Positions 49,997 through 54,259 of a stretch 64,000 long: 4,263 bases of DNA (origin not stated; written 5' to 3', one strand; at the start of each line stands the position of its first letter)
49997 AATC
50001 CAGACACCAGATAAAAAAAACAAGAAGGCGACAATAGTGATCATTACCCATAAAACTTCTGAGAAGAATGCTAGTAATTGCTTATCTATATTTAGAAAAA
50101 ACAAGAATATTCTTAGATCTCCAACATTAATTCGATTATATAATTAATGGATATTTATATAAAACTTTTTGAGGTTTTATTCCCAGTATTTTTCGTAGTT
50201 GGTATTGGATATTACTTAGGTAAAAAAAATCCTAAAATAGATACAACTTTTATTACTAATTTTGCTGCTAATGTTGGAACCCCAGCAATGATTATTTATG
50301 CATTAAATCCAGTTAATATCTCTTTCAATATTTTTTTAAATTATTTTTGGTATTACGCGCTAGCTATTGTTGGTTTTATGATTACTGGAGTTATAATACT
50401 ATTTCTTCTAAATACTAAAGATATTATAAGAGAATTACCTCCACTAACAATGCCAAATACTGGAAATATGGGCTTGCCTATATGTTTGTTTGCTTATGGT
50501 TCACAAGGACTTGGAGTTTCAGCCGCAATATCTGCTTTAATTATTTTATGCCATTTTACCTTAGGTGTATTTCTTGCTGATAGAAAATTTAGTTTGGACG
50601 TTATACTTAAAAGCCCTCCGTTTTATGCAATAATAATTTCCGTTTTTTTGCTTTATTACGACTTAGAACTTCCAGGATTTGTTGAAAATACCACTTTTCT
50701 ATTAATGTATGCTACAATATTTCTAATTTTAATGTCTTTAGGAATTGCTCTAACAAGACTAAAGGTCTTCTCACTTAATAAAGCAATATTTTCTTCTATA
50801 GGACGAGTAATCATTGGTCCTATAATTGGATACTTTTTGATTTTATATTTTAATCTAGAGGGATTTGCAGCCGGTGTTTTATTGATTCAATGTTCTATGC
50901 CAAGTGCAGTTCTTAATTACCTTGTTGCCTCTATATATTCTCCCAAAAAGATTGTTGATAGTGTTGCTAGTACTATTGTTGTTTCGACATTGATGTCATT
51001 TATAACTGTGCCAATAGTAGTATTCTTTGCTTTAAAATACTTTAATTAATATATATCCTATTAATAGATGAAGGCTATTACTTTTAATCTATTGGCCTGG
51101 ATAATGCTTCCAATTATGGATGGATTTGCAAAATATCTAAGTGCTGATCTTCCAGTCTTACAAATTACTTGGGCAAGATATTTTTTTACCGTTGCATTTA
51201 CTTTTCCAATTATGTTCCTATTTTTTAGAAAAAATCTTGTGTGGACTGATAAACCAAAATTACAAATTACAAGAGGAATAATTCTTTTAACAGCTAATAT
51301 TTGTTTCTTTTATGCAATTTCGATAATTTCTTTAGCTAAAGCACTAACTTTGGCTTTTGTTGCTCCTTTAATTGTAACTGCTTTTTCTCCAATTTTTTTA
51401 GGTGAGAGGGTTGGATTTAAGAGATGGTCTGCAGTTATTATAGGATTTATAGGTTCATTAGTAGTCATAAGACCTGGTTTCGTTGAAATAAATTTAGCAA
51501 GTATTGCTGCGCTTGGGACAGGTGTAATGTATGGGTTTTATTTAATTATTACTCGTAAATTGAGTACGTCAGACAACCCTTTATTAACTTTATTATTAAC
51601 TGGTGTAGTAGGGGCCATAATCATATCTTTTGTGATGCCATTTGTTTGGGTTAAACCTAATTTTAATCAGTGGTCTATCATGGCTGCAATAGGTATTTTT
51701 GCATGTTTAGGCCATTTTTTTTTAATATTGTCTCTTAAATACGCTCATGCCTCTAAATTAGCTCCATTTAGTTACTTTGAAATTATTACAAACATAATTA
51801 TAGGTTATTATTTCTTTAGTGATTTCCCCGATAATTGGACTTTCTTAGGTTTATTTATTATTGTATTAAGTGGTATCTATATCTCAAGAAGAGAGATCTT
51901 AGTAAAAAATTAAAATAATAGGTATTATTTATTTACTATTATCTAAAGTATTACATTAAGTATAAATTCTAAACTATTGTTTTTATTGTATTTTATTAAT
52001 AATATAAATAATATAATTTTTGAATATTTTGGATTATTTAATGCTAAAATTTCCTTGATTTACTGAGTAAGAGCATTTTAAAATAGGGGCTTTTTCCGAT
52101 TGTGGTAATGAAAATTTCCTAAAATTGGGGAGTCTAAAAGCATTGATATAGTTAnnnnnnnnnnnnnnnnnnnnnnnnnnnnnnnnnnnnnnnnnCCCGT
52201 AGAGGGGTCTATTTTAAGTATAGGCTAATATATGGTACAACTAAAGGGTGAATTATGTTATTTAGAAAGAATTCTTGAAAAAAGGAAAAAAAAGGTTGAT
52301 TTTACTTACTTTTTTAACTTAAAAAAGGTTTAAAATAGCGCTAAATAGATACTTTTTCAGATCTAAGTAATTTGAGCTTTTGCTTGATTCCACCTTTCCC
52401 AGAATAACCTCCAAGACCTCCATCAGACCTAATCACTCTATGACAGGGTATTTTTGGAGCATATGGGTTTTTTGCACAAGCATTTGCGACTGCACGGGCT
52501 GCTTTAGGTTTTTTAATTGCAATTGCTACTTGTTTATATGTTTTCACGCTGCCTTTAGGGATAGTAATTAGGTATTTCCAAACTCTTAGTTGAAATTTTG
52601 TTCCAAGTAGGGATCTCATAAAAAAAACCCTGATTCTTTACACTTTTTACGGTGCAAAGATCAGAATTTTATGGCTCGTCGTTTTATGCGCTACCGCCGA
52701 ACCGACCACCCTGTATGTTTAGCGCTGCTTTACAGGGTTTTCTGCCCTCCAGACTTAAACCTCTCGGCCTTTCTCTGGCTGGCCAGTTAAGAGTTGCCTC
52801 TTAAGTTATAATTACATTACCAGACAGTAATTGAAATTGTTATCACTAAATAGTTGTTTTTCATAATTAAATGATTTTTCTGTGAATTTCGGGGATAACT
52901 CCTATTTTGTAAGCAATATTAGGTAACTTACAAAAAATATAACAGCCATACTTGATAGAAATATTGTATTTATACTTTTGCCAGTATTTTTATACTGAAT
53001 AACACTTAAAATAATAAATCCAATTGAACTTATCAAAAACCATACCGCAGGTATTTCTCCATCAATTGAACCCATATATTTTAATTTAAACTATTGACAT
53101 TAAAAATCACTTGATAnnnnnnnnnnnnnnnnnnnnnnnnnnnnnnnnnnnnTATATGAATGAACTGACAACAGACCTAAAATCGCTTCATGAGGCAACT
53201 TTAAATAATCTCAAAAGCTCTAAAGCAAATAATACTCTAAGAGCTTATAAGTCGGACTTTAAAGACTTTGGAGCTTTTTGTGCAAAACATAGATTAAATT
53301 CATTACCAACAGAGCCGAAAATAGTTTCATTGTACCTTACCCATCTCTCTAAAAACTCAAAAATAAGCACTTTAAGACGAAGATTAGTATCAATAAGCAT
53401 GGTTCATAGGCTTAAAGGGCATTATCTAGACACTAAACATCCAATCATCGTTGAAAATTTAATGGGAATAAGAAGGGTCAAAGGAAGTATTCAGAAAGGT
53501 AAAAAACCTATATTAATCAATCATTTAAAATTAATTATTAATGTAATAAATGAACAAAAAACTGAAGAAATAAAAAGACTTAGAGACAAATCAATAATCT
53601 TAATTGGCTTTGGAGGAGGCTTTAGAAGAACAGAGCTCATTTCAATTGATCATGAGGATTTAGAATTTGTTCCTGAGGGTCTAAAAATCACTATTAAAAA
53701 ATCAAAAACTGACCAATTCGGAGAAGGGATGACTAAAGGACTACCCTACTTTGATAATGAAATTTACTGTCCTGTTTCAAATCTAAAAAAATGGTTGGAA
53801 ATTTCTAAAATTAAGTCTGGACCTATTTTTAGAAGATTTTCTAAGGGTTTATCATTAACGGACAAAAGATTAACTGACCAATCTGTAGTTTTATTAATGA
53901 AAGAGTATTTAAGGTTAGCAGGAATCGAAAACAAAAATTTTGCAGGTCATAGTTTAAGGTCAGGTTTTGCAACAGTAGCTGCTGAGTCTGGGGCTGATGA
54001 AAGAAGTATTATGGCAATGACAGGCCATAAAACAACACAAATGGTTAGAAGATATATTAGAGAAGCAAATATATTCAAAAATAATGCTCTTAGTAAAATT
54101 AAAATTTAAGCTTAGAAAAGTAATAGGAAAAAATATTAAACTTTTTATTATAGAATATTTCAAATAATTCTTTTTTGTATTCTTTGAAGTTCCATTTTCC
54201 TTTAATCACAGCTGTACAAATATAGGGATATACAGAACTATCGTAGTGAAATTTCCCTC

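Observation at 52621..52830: GC-rich, highly structured RNA of unidentified class that terminates directly on the ogt-like start codon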

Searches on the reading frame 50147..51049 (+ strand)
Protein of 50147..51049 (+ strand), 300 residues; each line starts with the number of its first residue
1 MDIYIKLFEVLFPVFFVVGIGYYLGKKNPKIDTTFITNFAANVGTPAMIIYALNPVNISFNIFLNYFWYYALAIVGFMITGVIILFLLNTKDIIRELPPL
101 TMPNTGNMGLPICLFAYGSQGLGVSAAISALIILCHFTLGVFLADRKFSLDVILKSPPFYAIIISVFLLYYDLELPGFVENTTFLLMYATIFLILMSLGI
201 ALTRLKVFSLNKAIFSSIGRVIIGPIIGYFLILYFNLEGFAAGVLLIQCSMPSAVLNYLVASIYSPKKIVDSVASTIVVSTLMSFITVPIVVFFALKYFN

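Call 14: search_protein_families(library=pfam, proteins=[window:50147-51049:+], max_evalue=0.01)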
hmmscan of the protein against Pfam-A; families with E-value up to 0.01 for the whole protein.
window:50147-51049:+ (300 aa): 1 family
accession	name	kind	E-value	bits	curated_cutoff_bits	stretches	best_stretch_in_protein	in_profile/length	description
PF03547.23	Mem_trans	-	4.2e-15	55.6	25.7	2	153-291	200-342/343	Membrane transport protein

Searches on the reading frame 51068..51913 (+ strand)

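Call 14: search_protein_families(library=pfam, proteins=[window:51068-51913:+], max_evalue=0.01)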
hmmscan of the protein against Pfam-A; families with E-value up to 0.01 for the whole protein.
window:51068-51913:+ (281 aa): 2 families
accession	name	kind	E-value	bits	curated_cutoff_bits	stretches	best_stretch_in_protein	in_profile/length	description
PF00892.27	EamA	-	2.5e-26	93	28.2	2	3-134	3-134/135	EamA-like transporter family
PF06800.18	Sugar_transport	-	0.0053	16.6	26.3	0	48-129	188-269/280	Sugar transport protein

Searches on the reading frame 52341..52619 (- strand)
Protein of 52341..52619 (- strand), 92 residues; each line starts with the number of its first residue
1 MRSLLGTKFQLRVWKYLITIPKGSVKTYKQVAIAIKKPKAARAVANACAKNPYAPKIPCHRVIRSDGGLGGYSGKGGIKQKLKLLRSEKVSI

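Call 14: search_protein_families(library=pfam, proteins=[window:52341-52619:-], max_evalue=0.01)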
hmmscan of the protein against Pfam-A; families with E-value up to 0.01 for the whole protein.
window:52341-52619:- (92 aa): 1 family
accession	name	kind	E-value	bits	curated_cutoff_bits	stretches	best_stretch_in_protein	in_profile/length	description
PF01035.26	DNA_binding_1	-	6.2e-32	109.7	27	1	8-90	1-81/81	6-O-methylguanine DNA methyltransferase, DNA binding domain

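Call 37: search_protein_families(library=ncbifam, proteins=[window:52341-52619:-], max_evalue=0.001)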
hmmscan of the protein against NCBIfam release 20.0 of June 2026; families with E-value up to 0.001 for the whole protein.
window:52341-52619:- (92 aa): 5 families
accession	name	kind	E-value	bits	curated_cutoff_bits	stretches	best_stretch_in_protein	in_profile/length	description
TIGR00589.1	ogt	superfamily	1.4e-28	98.8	46.4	1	7-88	1-80/80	methylated-DNA--[protein]-cysteine S-methyltransferase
NF011964.0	PRK15435.1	equivalog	1.4e-26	93.4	345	1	4-89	266-349/354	bifunctional DNA-binding transcriptional regulator/O6-methylguanine-DNA methyltransferase Ada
NF007626.0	PRK10286.1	equivalog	1.5e-19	70.7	192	1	6-88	86-166/171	methylated-DNA--[protein]-cysteine S-methyltransferase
NF041132.1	DNA_protcyst_Mta_Thcoc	equivalog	5.8e-12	45.8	250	1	7-81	91-163/169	methylated-DNA--protein-cysteine methyltransferase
NF003022.0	PRK03887.1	equivalog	3e-11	43.5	164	1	7-81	91-163/175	methylated-DNA--protein-cysteine methyltransferase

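Call 39: search_solved_structures(query=window:52341-52619:-, max_evalue=0.001, show_alignments=1)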
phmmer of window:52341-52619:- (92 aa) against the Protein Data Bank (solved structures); distinct sequences matched with E-value up to 0.001: 47.
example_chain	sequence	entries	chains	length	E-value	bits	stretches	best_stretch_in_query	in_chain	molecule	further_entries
1sfe_A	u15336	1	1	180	5.2e-23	84.2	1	4-88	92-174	ADA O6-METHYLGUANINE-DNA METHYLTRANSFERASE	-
4bhc_A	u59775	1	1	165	3.5e-19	72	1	4-89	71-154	METHYLATED-DNA--PROTEIN-CYSTEINE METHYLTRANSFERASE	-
4wxd_A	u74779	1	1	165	3.5e-19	72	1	4-89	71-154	Methylated-DNA--protein-cysteine methyltransferase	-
4bhb_A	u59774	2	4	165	3.5e-19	72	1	4-89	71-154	METHYLATED-DNA--PROTEIN-CYSTEINE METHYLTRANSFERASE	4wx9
4wxc_A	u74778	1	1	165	1.2e-18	70.2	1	4-89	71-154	Methylated-DNA--protein-cysteine methyltransferase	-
4zyg_A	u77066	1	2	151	2.2e-13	53.5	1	8-91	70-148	Methylated-DNA--protein-cysteine methyltransferase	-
1yfh_A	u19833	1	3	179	2.6e-13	53.2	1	13-82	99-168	Methylated-DNA--protein-cysteine methyltransferase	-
1qnt_A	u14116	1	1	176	2.6e-13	53.2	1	13-82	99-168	METHYLATED-DNA--PROTEIN-CYSTEINE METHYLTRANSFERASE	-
4zye_A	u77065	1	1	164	2.7e-13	53.2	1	8-91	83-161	Methylated-DNA--protein-cysteine methyltransferase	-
1t39_A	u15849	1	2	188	3.1e-13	53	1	13-82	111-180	Methylated-DNA--protein-cysteine methyltransferase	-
1wrj_A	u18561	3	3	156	5.2e-13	52.3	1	8-90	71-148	Methylated-DNA--protein-cysteine methyltransferase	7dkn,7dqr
1eh6_A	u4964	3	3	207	6.9e-13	51.9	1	13-82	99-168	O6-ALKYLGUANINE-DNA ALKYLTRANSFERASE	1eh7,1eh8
7dqt_A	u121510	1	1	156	1.9e-12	50.4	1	8-90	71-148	Methylated-DNA--protein-cysteine methyltransferase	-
4zyd_A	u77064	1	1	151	4.3e-12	49.3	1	8-91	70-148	Methylated-DNA--protein-cysteine methyltransferase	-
6ga0_A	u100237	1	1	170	4.4e-12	49.3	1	8-91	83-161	Methylated-DNA--protein-cysteine methyltransferase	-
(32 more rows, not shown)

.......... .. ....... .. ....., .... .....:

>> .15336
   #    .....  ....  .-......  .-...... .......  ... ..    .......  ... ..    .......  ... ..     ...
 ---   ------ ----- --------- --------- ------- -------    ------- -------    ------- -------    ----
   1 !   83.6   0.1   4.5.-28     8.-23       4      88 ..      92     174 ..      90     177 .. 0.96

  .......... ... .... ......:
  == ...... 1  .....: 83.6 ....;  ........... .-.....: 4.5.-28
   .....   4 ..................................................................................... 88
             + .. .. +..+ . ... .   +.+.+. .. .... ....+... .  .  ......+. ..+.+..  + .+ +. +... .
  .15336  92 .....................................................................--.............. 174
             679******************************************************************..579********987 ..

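Call 76: find_encoding_contigs(protein=window:52341-52619:-, flank=2500, max_places=5)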
Protein window:52341-52619:- (92 aa): no gene with exactly this product is on record in the collection.

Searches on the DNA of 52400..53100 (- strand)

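Call 59: search_rna_families(source=window, start=52400, end=53100, threshold=evalue, max_evalue=10)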
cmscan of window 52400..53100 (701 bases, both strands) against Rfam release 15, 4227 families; matches with E-value up to 10: 2.
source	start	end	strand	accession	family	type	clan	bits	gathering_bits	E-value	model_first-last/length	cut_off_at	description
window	52671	52811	-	RF02035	IMES-2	Gene;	-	150.3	54.7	3.4e-41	1-141/141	no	IMES-2 RNA motif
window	52959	53002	-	RF02678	Hatchet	Gene; ribozyme;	-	14.4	51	7.8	1-133/133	no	Hatchet ribozyme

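Call 67: search_dna_similar(query=window:52600-52900:-, collection=phages, mode=distant, max_evalue=0.01, max_rows=10)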
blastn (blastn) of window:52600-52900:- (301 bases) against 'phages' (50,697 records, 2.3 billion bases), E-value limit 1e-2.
Records with a match: 2; places in all: 2; records where one place covers at least 80% of the query: 0.
Best place of each record, by identity: 80-90% 2.
By first word of the organism name: Listeria 2.
By host as written in the record: Listeria monocytogenes 2.
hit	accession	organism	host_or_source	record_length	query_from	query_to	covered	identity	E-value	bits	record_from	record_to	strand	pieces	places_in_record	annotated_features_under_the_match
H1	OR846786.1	Listeria phage LM 4-11-1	Listeria monocytogenes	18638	29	66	13%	85.4%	7e-3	46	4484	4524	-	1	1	record has no annotation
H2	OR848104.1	Listeria phage LM 4-14-1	Listeria monocytogenes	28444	29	66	13%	85.4%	7e-3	46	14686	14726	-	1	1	record has no annotation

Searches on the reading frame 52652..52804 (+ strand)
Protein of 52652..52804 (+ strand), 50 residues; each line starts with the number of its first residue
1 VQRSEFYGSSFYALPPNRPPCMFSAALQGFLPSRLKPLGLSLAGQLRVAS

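Call 74: search_protein_families(library=pfam, proteins=[window:52652-52804:+], max_evalue=1)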
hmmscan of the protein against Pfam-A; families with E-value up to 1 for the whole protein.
window:52652-52804:+ (50 aa): 0 families

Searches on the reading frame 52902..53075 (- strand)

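Call 14: search_protein_families(library=pfam, proteins=[window:52902-53075:-], max_evalue=0.01)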
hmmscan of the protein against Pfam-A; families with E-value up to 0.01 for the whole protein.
window:52902-53075:- (57 aa): 0 families

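Call 37: search_protein_families(library=ncbifam, proteins=[window:52902-53075:-], max_evalue=0.001)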
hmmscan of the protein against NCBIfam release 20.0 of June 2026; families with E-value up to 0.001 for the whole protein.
window:52902-53075:- (57 aa): 0 families

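Call 74: search_protein_families(library=pfam, proteins=[window:52902-53075:-], max_evalue=1)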
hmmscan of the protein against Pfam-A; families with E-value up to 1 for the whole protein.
window:52902-53075:- (57 aa): 1 family
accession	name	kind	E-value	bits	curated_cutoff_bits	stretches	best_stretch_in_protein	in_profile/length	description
PF13567.11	DUF4131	-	0.061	13.4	31.6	1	9-55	4-48/165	Domain of unknown function (DUF4131)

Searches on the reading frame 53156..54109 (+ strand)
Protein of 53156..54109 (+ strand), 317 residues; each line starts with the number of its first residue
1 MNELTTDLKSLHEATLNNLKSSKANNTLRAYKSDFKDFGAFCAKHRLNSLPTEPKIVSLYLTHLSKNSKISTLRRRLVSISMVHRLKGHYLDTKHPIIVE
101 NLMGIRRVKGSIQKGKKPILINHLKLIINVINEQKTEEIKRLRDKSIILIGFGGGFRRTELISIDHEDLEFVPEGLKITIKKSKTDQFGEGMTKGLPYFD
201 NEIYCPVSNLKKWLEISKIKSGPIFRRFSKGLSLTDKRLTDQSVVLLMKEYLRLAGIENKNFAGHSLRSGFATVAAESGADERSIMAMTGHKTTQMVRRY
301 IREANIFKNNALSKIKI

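Call 14: search_protein_families(library=pfam, proteins=[window:53156-54109:+], max_evalue=0.01)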
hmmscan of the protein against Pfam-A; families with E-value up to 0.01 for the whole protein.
window:53156-54109:+ (317 aa): 2 families
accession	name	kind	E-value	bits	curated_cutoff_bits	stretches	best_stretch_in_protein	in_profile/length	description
PF00589.27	Phage_integrase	-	3.9e-19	69.5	27.1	1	130-303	14-168/172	Phage integrase family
PF02899.23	Phage_int_SAM_1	-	0.00012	22.8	22.3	1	18-84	7-76/83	Phage integrase, N-terminal SAM-like domain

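Call 30: find_encoding_contigs(protein=window:53156-54109:+, flank=3000, max_places=6)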
Protein window:53156-54109:+ (317 aa): no gene with exactly this product is on record in the collection.

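Call 37: search_protein_families(library=ncbifam, proteins=[window:53156-54109:+], max_evalue=0.001)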
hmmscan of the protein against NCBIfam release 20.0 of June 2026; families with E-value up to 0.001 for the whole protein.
window:53156-54109:+ (317 aa): 8 families
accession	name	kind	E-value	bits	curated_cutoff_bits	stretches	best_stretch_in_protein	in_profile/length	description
TIGR02225.1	recomb_XerD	equivalog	1.2e-19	70.8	329.6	1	20-296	10-267/290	site-specific tyrosine recombinase XerD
NF040815.2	recomb_XerA_Arch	equivalog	2e-18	66.9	220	1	22-301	11-252/263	site-specific tyrosine recombinase/integron integrase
NF001399.0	PRK00283.1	subfamily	1.2e-17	64.1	279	1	21-294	20-277/300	tyrosine recombinase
TIGR02224.1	recomb_XerC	equivalog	1.5e-16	60.7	335.15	1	20-300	10-274/295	tyrosine recombinase XerC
NF002331.0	PRK01287.1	subfamily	3.6e-11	42.6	371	1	25-301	44-310/365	site-specific tyrosine recombinase XerC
NF003462.0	PRK05084.1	equivalog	1.3e-10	40.5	267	1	140-315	193-356/360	tyrosine recombinase XerS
TIGR02249.1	integrase_gron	subfamily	2.8e-07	30.2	265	1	241-295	239-292/315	integron integrase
NF007371.0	PRK09871.1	subfamily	0.00049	19.7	222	0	142-301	26-172/198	tyrosine-type DNA invertase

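Call 38: search_solved_structures(query=window:53156-54109:+, max_evalue=0.001)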
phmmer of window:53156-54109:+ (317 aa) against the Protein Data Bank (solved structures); distinct sequences matched with E-value up to 0.001: 16.
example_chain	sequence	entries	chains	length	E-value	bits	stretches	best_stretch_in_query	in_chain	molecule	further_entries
4a8e_A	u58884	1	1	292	1.8e-08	37.1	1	138-316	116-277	PROBABLE TYROSINE RECOMBINASE XERC-LIKE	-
1a0p_A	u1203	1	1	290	2.5e-06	30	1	138-300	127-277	SITE-SPECIFIC RECOMBINASE XERD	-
5dcf_A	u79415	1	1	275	7.6e-06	28.4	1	140-300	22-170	Tyrosine recombinase XerD,DNA translocase FtsK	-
7rhz_B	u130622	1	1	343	0.00012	24.5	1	26-304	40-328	Recombinase cre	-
5u91_A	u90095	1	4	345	0.00017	24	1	33-304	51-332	Tre recombinase protein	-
1crx_A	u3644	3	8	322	0.00037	22.9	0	26-304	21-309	Cre recombinase | Recombinase cre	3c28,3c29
1xns_A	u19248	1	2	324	0.00038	22.9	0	26-304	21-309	Recombinase CRE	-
1pvp_A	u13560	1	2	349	0.00041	22.8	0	26-304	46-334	Recombinase cre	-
1nzb_A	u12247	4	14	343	0.00044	22.7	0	26-304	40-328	Cre recombinase | PROTEIN (CRE RECOMBINASE) | Recombinase cre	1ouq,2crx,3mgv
7rhy_A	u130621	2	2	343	0.00045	22.6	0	27-304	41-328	Recombinase cre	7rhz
1q3u_A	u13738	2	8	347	0.00046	22.6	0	27-304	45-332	Cre recombinase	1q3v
1kbu_A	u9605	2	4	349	0.00047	22.6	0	26-304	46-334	CRE RECOMBINASE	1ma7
1pvq_A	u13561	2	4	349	0.00049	22.5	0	27-304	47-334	Recombinase cre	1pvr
4crx_A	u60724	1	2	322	0.00075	21.9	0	27-304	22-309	PROTEIN (CRE RECOMBINASE)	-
1xo0_A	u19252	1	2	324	0.00077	21.9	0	27-304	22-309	Recombinase CRE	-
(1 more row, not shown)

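Call 68: search_dna_similar(query=window:53156-54109:+, collection=phages, mode=protein, max_evalue=0.00001, max_rows=12)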
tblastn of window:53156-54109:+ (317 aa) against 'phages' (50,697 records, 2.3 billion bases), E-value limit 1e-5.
Records with a match: 8; places in all: 8; records where one place covers at least 80% of the query: 5.
Best place of each record, by identity: <60% 8.
By first word of the organism name: Bacteriophage 3; Streptomyces 2; Microcystis 1; Dolichospermum 1; Cyanobacteria 1.
By host as written in the record: - 3; Streptomyces sp. ZL12 2; Microcystis wesenbergii 1; Dolichospermum flos-aquae 1; Anacystis nidulans; Synechococcus cedrorum 1.
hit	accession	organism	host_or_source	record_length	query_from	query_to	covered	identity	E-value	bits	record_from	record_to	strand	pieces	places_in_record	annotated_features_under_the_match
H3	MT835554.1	Bacteriophage sp.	human fecal samples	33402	19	312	93%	27.6%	1e-26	115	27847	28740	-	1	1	record has no annotation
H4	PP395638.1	Microcystis phage Mwe-JY05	Microcystis wesenbergii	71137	9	315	97%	25.6%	5e-19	94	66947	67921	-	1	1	hypothetical protein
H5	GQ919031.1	Streptomyces phage ZL12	Streptomyces sp. ZL12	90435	23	312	91%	26.1%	8e-16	84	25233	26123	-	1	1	integrase/recombinase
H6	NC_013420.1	Streptomyces phage ZL12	Streptomyces sp. ZL12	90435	23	312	91%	26.1%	8e-16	84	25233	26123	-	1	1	integrase/recombinase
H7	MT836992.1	Bacteriophage sp.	human fecal samples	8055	4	303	95%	22.6%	6e-7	57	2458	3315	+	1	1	record has no annotation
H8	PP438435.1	Dolichospermum phage Dfl-JY45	Dolichospermum flos-aquae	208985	69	311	77%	27.6%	4e-9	64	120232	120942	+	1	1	hypothetical protein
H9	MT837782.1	Bacteriophage sp.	human fecal samples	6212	72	304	74%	25.7%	5e-10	66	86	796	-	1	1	record has no annotation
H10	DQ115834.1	Cyanobacteria phage AS-1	Anacystis nidulans; Synechococcus ...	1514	19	173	49%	28.7%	1e-9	65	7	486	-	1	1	record has no annotation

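Call 73: find_related_loci(query=window:53156-54109:+, collection=viral_contigs, flank=3000)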
Query window:53156-54109:+ (317 aa) in viral_contigs; peptide patterns used: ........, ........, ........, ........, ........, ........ (x = any residue, [..] = any of these).
25 stretches matched a pattern; 1 encode a relative of the query (tblastn E <= 1e-3); 1 distinct loci.
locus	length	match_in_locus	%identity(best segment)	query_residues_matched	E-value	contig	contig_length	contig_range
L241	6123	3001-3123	61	265-305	4e-10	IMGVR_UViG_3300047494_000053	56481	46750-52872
